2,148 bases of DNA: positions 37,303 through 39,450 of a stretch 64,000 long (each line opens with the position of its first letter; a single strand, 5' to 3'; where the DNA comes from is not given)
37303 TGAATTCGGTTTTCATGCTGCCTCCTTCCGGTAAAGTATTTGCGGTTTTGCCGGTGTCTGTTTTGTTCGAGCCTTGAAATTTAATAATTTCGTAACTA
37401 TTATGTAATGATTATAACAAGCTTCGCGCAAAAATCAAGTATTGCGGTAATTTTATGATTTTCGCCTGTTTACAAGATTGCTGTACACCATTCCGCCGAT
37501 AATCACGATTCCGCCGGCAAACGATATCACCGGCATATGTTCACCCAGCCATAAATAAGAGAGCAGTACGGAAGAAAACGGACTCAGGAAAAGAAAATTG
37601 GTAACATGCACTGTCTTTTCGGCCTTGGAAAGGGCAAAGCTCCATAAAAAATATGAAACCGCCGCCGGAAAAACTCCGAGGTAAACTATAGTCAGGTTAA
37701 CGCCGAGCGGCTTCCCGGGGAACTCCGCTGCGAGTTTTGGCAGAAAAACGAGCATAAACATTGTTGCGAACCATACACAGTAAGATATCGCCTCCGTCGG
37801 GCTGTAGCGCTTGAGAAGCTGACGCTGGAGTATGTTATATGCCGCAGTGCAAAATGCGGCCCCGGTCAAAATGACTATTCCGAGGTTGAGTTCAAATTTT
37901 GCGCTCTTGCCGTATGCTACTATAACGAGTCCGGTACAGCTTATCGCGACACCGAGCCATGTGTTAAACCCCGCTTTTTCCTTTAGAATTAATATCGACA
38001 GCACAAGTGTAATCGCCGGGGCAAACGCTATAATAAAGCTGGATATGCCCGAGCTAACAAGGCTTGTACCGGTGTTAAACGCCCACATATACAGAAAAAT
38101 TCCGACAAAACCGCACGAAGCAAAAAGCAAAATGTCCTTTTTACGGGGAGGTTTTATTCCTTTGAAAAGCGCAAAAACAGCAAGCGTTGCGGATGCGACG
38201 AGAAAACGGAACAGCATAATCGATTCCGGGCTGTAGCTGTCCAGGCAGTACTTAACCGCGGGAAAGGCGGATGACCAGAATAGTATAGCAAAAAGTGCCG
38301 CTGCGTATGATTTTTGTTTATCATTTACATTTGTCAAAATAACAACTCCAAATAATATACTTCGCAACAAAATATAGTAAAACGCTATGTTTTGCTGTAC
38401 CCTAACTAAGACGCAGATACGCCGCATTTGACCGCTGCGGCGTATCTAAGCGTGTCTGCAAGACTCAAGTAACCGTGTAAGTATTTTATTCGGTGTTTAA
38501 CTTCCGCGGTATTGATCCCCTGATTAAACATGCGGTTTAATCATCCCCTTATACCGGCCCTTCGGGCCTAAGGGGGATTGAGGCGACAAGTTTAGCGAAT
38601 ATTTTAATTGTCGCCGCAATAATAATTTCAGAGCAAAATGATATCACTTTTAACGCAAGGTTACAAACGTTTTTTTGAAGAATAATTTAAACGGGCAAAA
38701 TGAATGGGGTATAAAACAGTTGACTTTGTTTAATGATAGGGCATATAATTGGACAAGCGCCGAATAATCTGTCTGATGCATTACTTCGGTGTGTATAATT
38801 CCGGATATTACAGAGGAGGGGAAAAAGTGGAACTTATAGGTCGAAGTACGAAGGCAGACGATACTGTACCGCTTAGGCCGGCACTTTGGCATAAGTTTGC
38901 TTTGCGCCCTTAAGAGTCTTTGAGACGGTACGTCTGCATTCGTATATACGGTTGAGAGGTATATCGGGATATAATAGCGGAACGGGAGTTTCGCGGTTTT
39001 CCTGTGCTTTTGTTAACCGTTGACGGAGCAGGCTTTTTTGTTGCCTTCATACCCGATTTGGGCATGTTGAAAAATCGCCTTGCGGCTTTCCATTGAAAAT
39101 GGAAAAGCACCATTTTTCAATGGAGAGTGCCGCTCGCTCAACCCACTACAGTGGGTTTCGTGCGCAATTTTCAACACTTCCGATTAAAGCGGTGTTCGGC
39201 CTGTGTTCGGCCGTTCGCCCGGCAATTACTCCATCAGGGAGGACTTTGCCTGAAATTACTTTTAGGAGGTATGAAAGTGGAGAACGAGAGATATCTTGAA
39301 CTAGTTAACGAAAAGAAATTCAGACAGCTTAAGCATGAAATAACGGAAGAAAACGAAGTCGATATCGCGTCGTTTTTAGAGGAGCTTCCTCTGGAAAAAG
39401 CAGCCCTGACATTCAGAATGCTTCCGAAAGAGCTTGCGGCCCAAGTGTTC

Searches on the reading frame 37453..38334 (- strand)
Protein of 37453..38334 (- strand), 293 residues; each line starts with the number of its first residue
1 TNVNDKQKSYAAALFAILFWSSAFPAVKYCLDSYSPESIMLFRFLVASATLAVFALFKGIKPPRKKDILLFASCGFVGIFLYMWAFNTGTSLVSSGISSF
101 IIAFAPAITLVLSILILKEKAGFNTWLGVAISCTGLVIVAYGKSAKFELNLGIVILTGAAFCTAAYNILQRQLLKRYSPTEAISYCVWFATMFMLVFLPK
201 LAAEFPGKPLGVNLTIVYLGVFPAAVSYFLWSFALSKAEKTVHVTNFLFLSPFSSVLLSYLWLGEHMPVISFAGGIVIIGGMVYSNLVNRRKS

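Call 44: search_protein_families(library=pfam, proteins=[window:37453-38334:-], max_evalue=0.001)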
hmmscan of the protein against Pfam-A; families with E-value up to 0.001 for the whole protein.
window:37453-38334:- (293 aa): 3 families
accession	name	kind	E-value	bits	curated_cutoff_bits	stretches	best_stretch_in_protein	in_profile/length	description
PF00892.27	EamA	-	4e-43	147.4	28.2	2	9-140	3-134/135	EamA-like transporter family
PF08449.17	UAA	-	4.6e-06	26.4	26.2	1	145-287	156-309/311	UAA transporter family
PF03151.22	TPT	-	5.6e-05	23.1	30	1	36-200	31-195/291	Triose-phosphate Transporter family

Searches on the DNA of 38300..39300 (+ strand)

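Call 18: search_rna_families(source=window, start=38300, end=38700, threshold=evalue, max_evalue=10)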
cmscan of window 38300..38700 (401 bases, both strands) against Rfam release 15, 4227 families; matches with E-value up to 10: 5.
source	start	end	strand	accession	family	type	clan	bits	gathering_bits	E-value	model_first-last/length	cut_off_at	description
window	38495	38529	+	RF01349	CRISPR-DR40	Gene; CRISPR;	-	19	42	3.8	1-30/30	no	CRISPR RNA direct repeat element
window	38562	38632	+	RF03283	mir-1010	Gene; miRNA;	-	17.6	70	0.5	1-93/93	no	mir-1010 microRNA precursor family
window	38549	38568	+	RF01687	Acido-Lenti-1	Gene; sRNA;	-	16.8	37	0.18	26-45/46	no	Acido-Lenti-1 RNA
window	38533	38568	+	RF01716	PhotoRC-I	Cis-reg;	-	15.7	45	0.13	1-44/44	no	PhotoRC-I RNA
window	38336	38421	-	RF01770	rimP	Cis-reg; leader;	-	15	47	8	1-102/102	no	Gammaprotebacteria rimP leader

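Call 35: search_dna_similar(query=window:38360-38512:+, collection=plasmids, mode=distant, max_evalue=1, max_rows=15)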
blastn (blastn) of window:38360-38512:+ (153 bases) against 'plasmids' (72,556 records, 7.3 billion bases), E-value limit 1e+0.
No match.

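Call 45: search_rna_families(source=window, start=38620, end=39300, threshold=evalue, max_evalue=1)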
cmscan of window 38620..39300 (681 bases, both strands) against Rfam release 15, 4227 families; matches with E-value up to 1: 1.
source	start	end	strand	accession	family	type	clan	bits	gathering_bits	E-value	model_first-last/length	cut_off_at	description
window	39080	39135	+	RF03861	mir-4484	Gene; miRNA;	-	20.1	90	0.79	1-89/89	no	mir-4484 microRNA precursor family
